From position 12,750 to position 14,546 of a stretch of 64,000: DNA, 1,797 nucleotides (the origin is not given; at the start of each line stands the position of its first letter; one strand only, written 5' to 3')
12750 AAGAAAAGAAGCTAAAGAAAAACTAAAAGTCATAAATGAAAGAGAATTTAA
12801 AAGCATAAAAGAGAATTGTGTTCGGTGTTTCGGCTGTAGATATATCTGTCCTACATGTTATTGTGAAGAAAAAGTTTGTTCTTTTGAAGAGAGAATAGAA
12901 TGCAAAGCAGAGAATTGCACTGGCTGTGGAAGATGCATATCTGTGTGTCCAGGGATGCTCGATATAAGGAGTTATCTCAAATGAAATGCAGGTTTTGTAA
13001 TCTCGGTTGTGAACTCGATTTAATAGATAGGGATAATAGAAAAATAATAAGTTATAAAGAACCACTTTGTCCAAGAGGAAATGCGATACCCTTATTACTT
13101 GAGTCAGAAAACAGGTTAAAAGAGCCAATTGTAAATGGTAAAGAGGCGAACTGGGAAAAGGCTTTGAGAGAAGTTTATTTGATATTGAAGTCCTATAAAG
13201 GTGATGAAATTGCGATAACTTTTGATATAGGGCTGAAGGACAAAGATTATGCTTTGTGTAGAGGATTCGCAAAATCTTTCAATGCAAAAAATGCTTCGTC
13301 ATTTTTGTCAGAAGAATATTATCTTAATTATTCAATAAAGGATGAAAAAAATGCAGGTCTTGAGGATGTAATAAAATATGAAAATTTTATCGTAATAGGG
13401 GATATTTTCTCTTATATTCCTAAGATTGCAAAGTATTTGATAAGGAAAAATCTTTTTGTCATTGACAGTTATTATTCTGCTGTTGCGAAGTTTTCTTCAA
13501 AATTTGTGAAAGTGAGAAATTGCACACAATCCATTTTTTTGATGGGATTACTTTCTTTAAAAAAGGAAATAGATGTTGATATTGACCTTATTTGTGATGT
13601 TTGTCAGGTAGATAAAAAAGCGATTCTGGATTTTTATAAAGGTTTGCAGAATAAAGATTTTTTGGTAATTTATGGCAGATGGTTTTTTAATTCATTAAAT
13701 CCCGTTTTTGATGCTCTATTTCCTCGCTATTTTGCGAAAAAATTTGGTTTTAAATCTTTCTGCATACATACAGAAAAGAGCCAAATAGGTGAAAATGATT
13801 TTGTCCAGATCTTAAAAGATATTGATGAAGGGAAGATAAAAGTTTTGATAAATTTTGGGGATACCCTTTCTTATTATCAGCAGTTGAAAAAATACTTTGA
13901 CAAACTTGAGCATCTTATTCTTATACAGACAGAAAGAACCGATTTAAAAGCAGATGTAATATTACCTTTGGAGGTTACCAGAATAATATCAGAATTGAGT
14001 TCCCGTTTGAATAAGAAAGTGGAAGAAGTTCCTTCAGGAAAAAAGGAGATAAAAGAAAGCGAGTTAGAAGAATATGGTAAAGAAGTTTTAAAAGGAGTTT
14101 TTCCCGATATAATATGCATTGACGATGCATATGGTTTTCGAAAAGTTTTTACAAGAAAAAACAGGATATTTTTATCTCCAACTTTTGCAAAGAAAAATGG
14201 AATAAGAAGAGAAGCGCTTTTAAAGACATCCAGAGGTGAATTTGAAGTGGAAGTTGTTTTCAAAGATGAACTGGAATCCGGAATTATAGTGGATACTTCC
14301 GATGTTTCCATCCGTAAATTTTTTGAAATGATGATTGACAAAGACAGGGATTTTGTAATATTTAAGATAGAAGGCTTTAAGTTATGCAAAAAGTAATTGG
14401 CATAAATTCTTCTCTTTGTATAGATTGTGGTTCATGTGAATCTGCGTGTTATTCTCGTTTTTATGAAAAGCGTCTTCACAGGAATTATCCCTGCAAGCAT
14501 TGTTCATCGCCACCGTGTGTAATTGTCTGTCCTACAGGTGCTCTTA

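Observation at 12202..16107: Degenerate formate-hydrogenlyase-like soluble module with a ligand-less [NiFe] large-subunit homolog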

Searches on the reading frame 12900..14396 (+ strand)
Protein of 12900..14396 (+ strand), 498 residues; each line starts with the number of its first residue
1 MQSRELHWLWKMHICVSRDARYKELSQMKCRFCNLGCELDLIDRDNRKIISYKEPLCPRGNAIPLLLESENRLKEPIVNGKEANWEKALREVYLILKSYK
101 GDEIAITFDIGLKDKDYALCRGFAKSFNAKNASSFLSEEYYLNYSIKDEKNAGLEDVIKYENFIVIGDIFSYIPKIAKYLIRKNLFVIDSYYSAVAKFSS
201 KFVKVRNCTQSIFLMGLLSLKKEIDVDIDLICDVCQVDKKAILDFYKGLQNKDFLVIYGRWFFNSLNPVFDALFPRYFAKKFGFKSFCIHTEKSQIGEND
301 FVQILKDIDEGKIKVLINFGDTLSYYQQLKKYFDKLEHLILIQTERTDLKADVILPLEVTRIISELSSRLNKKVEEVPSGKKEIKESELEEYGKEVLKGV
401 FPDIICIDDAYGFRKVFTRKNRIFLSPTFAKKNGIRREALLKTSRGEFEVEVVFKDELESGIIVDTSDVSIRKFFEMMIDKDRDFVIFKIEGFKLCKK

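Call 4: search_protein_families(library=pfam, proteins=[window:12900-14396:+], max_evalue=0.01)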
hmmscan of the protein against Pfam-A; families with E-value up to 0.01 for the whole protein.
window:12900-14396:+ (498 aa): 0 families

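Call 5: search_protein_families(library=ncbifam, proteins=[window:12900-14396:+], max_evalue=0.01)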
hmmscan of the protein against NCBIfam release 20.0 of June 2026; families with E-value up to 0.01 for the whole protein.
window:12900-14396:+ (498 aa): 2 families
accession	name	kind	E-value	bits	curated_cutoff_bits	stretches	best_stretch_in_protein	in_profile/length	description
TIGR01591.1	Fdh-alpha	equivalog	0.00083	17.6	666.25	1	30-106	3-95/672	formate dehydrogenase subunit alpha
TIGR01973.1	NuoG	equivalog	0.0081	15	470.05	0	68-185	265-388/606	NADH-quinone oxidoreductase subunit NuoG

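Call 14: find_homologous_proteins(query=window:12981-14396:+, max_evalue=0.001)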
Query window:12981-14396:+ (471 aa): 4 proteins with E <= 0.001 among 8000 candidates.
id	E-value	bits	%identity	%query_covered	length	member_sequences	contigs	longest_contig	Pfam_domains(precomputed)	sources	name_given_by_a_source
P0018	0.0e+0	1039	100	100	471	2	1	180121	-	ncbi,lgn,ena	-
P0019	1.2e-45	175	31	100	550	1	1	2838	PF00384.28,PF01568.28,PF04879.22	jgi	jgi:anaerobic selenocysteine-containing dehydrogenase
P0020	5.0e-43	166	30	100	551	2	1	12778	PF00384.28,PF01568.28,PF04879.22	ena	-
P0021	6.0e-39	152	30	97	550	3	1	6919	PF00384.28,PF04879.22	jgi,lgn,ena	-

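Call 15: find_encoding_contigs(protein=P0020, flank=8000, max_places=3)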
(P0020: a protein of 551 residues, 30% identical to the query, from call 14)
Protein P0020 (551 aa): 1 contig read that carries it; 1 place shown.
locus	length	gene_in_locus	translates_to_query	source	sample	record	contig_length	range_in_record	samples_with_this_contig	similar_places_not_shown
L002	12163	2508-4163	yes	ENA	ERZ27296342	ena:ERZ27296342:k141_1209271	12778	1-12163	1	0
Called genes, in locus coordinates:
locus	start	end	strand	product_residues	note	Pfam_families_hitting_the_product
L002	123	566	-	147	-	-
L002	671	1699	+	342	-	PF13183:Fer4_8 (faint), PF13746:Fer4_18 (faint), PF13187:Fer4_9 (faint), PF17179:Fer4_22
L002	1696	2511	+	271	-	PF00970:FAD_binding_6 (weak), PF00175:NAD_binding_1, PF10418:DHODB_Fe-S_bind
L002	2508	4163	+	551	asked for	PF04879:Molybdop_Fe4S4, PF00384:Molybdopterin, PF01568:Molydop_binding (weak)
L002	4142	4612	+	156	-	PF12797:Fer4_2 (faint), PF13237:Fer4_10 (faint), PF14697:Fer4_21 (faint), PF12800:Fer4_4 (faint), PF13247:Fer4_11, PF12838:Fer4_7, PF13187:Fer4_9 (weak), PF00037:Fer4 (weak), +2 more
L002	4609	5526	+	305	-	PF00146:NADHdh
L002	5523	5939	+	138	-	PF01058:Oxidored_q6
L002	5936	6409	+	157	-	PF00329:Complex1_30kDa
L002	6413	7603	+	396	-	PF00374:NiFeSe_Hases, PF00346:Complex1_49kDa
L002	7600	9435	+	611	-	PF00361:Proton_antipo_M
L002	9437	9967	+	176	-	PF13244:MbhD, PF20501:MbhE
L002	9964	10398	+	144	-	PF04039:MnhB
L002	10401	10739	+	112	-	PF00420:Oxidored_q2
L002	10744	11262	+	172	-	PF01899:MNHE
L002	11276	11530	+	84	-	PF04066:MrpF_PhaF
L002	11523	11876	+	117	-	PF03334:PhaG_MnhG_YufB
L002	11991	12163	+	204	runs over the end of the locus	PF12797:Fer4_2, PF12837:Fer4_6, PF13237:Fer4_10, PF13484:Fer4_16 (faint), PF00037:Fer4, PF14697:Fer4_21 (weak), PF12838:Fer4_7, PF13187:Fer4_9, +3 more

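Call 16: find_encoding_contigs(protein=P0021, flank=8000, max_places=3)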
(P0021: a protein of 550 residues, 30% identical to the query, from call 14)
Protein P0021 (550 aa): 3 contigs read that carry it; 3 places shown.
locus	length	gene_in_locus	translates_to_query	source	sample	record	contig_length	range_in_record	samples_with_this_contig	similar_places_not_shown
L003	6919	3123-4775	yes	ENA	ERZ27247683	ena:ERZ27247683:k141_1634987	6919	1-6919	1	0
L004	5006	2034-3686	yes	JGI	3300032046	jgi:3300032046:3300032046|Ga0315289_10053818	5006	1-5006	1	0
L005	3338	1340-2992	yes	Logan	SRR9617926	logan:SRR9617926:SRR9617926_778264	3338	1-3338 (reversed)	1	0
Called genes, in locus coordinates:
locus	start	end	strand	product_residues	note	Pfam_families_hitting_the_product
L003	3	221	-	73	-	?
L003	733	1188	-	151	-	PF04892:VanZ-LLP1 (weak)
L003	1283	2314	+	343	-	PF13183:Fer4_8 (faint), PF17179:Fer4_22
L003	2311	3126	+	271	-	PF00970:FAD_binding_6 (weak), PF00175:NAD_binding_1, PF10418:DHODB_Fe-S_bind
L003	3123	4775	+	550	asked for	PF04879:Molybdop_Fe4S4, PF00384:Molybdopterin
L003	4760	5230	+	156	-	PF00037:Fer4 (faint), PF12797:Fer4_2 (faint), PF12837:Fer4_6 (faint), PF13237:Fer4_10 (faint), PF13484:Fer4_16 (faint), PF13247:Fer4_11, PF12838:Fer4_7, PF13187:Fer4_9 (weak), +2 more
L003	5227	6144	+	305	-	PF00146:NADHdh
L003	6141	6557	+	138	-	PF01058:Oxidored_q6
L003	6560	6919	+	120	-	?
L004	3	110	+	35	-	?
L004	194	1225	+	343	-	PF13183:Fer4_8 (faint), PF17179:Fer4_22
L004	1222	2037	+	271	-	PF00970:FAD_binding_6 (weak), PF00175:NAD_binding_1, PF10418:DHODB_Fe-S_bind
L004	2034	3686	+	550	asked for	PF04879:Molybdop_Fe4S4, PF00384:Molybdopterin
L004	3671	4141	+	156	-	PF00037:Fer4 (faint), PF12797:Fer4_2 (faint), PF12837:Fer4_6 (faint), PF13237:Fer4_10 (faint), PF13484:Fer4_16 (faint), PF13247:Fer4_11, PF12838:Fer4_7, PF13187:Fer4_9 (weak), +2 more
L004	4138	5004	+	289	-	?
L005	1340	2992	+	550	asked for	PF04879:Molybdop_Fe4S4, PF00384:Molybdopterin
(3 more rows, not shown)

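Call 25: find_related_loci(query=window:12981-14396:+, collection=genome_contigs, flank=10000)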
Query window:12981-14396:+ (471 aa) in genome_contigs; peptide patterns used: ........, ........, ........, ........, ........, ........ (x = any residue, [..] = any of these).
176 stretches matched a pattern; 1 encode a relative of the query (tblastn E <= 1e-3); 1 distinct loci.
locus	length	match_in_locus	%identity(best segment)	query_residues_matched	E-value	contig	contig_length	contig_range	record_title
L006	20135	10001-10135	42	30-74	2e-6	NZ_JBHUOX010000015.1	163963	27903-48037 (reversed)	Pontibacter toksunensis strain KCTC 23984 spades_K_17_127_15, whole genome shotgun sequence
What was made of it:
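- Tried and rejected: It returned only a spurious Pontibacter fragment (call 25).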

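Call 27: search_solved_structures(query=A1, max_evalue=0.001, show_alignments=2)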
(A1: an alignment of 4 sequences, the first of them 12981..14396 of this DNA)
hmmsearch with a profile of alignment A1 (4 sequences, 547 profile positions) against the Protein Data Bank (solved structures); distinct sequences matched with E-value up to 0.001: 33.
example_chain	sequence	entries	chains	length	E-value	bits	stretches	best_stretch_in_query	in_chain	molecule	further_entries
9t1s_L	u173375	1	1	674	5.7e-27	97.7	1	10-304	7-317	formate dehydrogenase (coenzyme F420)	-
7bkb_D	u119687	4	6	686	2.9e-18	69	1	9-218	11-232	Formate dehydrogenase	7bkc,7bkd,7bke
7qv7_S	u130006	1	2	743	7.8e-16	61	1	3-218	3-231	Hydrogen dependent carbon dioxide reductase subunit FdhF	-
8rqz_C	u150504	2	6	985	1.6e-13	53.3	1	3-223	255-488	Probable oxidoreductase YjgC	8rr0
9gzq_A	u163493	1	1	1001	1.7e-13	53.2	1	3-223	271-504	Probable oxidoreductase YjgC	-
9vap_A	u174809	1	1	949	2.3e-10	42.9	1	9-218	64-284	Formate dehydrogenase molybdopterin-binding subunit FdhA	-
1kqf_A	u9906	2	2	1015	3e-10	42.5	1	7-224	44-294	FORMATE DEHYDROGENASE, NITRATE-INDUCIBLE, MAJOR SUBUNIT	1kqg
2jim_A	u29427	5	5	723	3.8e-09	38.9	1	7-219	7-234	PERIPLASMIC NITRATE REDUCTASE | PROTEIN (PERIPLASMIC NITRATE REDUCTASE)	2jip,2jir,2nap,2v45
1aa6_A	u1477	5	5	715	4.6e-09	38.6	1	7-219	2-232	FORMATE DEHYDROGENASE H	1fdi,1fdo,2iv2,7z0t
2jio_A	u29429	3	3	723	5.8e-09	38.3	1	7-219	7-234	PERIPLASMIC NITRATE REDUCTASE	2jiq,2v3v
8rvu_D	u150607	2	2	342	2.5e-07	32.9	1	9-179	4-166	Formate dehydrogenase, alpha subunit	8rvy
8rvv_D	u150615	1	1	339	2.8e-07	32.7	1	9-179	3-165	Formate dehydrogenase, alpha subunit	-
2nya_A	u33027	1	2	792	6.8e-07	31.4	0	10-78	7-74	Periplasmic nitrate reductase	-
9wxb_B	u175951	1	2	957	1.2e-06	30.7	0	6-84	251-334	Formate dehydrogenase alpha subunit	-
6sdr_A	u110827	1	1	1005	1.9e-06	30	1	8-91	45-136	Formate dehydrogenase, alpha subunit, selenocysteine-containing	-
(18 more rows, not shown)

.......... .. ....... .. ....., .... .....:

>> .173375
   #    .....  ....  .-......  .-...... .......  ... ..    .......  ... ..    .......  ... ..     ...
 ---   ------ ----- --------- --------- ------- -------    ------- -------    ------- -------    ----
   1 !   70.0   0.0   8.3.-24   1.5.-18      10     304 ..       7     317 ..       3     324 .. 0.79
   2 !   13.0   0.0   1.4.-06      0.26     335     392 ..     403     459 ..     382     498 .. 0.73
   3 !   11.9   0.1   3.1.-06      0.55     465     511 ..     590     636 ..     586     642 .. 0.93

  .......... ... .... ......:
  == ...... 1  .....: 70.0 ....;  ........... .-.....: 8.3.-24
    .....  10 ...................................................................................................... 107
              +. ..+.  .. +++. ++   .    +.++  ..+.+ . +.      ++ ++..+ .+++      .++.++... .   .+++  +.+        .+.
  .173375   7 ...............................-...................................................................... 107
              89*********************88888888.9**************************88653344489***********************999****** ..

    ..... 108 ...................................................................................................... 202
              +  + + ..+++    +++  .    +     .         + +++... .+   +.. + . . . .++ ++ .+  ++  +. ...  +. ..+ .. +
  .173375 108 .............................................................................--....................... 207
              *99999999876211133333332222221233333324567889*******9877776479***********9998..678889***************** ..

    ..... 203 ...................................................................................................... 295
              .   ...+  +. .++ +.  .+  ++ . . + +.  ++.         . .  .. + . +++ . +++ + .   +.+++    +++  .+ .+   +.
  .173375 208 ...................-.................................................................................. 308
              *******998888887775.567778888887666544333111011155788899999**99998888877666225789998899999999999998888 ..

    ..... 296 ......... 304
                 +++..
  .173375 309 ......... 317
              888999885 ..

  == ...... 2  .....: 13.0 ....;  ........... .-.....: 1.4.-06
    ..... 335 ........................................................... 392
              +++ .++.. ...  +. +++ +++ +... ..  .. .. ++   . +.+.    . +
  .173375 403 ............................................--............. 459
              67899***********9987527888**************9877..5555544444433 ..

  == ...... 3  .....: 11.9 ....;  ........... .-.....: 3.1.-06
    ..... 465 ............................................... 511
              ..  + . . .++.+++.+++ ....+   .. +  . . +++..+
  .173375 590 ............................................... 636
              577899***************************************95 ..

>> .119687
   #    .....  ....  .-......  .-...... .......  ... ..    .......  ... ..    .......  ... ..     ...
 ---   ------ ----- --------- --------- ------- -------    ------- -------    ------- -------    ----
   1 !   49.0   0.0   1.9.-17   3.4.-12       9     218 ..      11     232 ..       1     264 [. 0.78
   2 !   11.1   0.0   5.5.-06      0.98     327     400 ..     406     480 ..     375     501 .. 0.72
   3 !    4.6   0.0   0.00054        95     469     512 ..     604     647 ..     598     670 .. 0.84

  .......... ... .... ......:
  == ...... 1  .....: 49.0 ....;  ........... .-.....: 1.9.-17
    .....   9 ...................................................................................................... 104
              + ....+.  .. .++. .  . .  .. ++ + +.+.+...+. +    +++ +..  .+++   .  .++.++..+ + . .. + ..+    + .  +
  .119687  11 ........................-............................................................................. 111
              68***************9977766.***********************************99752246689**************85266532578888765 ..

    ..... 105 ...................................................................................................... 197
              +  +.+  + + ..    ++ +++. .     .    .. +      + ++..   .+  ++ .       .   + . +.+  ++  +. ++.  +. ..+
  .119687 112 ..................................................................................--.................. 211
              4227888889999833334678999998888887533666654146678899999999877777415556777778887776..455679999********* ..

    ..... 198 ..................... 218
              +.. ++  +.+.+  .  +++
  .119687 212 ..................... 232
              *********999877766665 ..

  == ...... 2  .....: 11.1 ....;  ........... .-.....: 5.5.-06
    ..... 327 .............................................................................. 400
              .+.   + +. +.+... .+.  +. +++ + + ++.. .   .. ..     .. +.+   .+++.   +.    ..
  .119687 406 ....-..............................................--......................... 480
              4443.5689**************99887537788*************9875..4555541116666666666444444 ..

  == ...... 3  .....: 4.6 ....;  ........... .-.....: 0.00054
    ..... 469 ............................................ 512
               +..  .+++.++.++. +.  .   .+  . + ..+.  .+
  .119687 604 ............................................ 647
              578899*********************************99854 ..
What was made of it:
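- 12981..14396 (+): Short molybdopterin-oxidoreductase-family (FdhH-like) protein of 471 aa. It keeps the N-terminal CxxCxxxC...C [4Fe-4S] motif and has no Cys/Sec at the Mo-ligand position. It is the only MopB gene in the window. PDB profile alignment to formate dehydrogenases (call 27).
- Checked: The missing Mo ligand is a property of that whole family, which has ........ where formate dehydrogenases have CARL-Sec/Cys-HS (call 27).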

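Call 33: find_related_loci(query=A1, collection=metagenome_contigs, flank=10000)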
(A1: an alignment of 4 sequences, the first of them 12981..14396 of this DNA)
Query A1 (471 aa) in metagenome_contigs; peptide patterns used: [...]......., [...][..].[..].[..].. (x = any residue, [..] = any of these).
396 stretches matched a pattern; 3 encode a relative of the query (tblastn E <= 1e-3); 3 distinct loci.
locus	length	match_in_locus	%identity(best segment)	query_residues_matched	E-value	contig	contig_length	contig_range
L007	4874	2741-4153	100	1-471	0e+0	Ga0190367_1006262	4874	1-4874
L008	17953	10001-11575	30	3-461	3e-42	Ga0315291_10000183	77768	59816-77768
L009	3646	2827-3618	34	3-246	5e-35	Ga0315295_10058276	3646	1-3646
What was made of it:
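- Tried and rejected: The metagenome scan found one more MopB-type operon and the same organism (call 33).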

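Call 53: predict_structure(alignment_id=A1)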
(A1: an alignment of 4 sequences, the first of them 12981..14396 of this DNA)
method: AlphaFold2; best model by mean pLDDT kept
length: 471 residues; sequences in the alignment: 4
mean_pLDDT: 53.5   pTM: 0.40
mean pLDDT of the five models: 53.5, 42.1, 35.7, 35.2, 33.3
residues with pLDDT >= 90: 9; 70-90: 138; 50-70: 83; < 50: 241
segments of 3 or more residues with pLDDT < 50: 1-44, 83-90, 108-126, 143-148, 235-241, 264-270, 295-300, 331-471
pLDDT, mean of each block of 10 residues (from residue 1): 32 28 31 27 54 75 80 82 47 57 54 29 46 80 50 73 61 75 82 85 84 90 85 48 63 83 44 67 87 52 74 71 73 38 27 26 28 26 24 33 42 37 36 33 31 33 34 38
secondary structure, 60 per line:
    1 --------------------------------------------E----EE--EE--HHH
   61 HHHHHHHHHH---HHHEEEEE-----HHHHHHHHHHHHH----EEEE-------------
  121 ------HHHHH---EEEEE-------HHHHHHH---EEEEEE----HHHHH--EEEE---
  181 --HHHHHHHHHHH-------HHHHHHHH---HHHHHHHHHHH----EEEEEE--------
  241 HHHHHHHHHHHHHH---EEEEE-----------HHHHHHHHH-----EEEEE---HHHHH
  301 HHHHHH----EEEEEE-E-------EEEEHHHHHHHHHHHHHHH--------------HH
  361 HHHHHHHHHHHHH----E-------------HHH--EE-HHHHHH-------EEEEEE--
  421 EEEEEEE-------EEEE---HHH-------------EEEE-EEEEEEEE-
elements in order: H58-70 E77-81 H87-99 E104-107 H127-131 E135-139 H147-153 E157-162 H167-171 E174-177 H183-193 H201-208 H212-222 E227-232 H241-254 E258-262 H274-282 E288-292 H296-306 E311-316 E326-329 H330-344 H359-373 H400-405 E413-418 E421-427 E435-438 E458-461 E463-470
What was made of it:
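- The MopB-like structure could not be modelled (pLDDT 53.5, call 53). The structure model was unusable (call 53).
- Tried and rejected: With a 4-sequence alignment it was unusable (pLDDT 53.5, call 53), so no fold search was done on it.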

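Call 54: search_solved_structures(query=window:12981-14396:+, max_evalue=1, show_alignments=2)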
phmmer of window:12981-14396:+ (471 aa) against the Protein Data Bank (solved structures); distinct sequences matched with E-value up to 1: 2.
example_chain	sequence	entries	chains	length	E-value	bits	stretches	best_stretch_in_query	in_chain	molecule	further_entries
9t1s_L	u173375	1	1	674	0.0036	19.6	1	3-200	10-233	formate dehydrogenase (coenzyme F420)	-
8oh5_C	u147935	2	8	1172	0.87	11.7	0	277-351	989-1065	Formate dehydrogenase-O, major subunit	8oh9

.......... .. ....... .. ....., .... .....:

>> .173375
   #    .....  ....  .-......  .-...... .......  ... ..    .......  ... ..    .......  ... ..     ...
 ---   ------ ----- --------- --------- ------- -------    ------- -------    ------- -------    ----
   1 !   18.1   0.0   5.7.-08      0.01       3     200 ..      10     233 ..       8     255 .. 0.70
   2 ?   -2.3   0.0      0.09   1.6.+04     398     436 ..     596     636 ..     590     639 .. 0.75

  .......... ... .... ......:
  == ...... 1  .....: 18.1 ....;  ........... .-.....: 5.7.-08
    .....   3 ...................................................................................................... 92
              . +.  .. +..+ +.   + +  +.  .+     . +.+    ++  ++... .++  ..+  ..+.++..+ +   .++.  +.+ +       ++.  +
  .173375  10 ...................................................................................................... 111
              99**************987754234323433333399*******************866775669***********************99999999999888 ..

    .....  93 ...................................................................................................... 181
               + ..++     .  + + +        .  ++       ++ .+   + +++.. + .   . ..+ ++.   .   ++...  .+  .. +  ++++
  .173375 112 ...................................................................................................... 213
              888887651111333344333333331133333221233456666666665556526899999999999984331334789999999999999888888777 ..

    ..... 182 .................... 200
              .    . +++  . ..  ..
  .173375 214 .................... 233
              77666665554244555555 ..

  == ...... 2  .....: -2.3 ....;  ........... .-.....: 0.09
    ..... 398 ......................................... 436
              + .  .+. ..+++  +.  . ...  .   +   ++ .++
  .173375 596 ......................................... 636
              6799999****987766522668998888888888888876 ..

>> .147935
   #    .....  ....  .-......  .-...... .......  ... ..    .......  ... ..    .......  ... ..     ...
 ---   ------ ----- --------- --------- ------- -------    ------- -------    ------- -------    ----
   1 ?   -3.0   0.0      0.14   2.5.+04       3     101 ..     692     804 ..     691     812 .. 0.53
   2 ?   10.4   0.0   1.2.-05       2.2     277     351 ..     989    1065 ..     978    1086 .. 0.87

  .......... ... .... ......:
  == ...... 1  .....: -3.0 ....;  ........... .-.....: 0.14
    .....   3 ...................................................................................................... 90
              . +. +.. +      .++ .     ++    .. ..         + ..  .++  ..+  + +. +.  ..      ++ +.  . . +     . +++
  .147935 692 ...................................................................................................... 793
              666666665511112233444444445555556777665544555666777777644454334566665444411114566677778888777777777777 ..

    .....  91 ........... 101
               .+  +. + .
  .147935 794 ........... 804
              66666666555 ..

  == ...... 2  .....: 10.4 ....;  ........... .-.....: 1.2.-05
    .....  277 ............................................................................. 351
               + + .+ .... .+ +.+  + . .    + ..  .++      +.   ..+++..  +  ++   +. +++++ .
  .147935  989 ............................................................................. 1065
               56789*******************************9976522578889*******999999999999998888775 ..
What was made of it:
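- On Formate hydrogenlyase (Hyc/Hyf type): The ligand position aligns to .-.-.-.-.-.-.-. (calls 27, 54).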
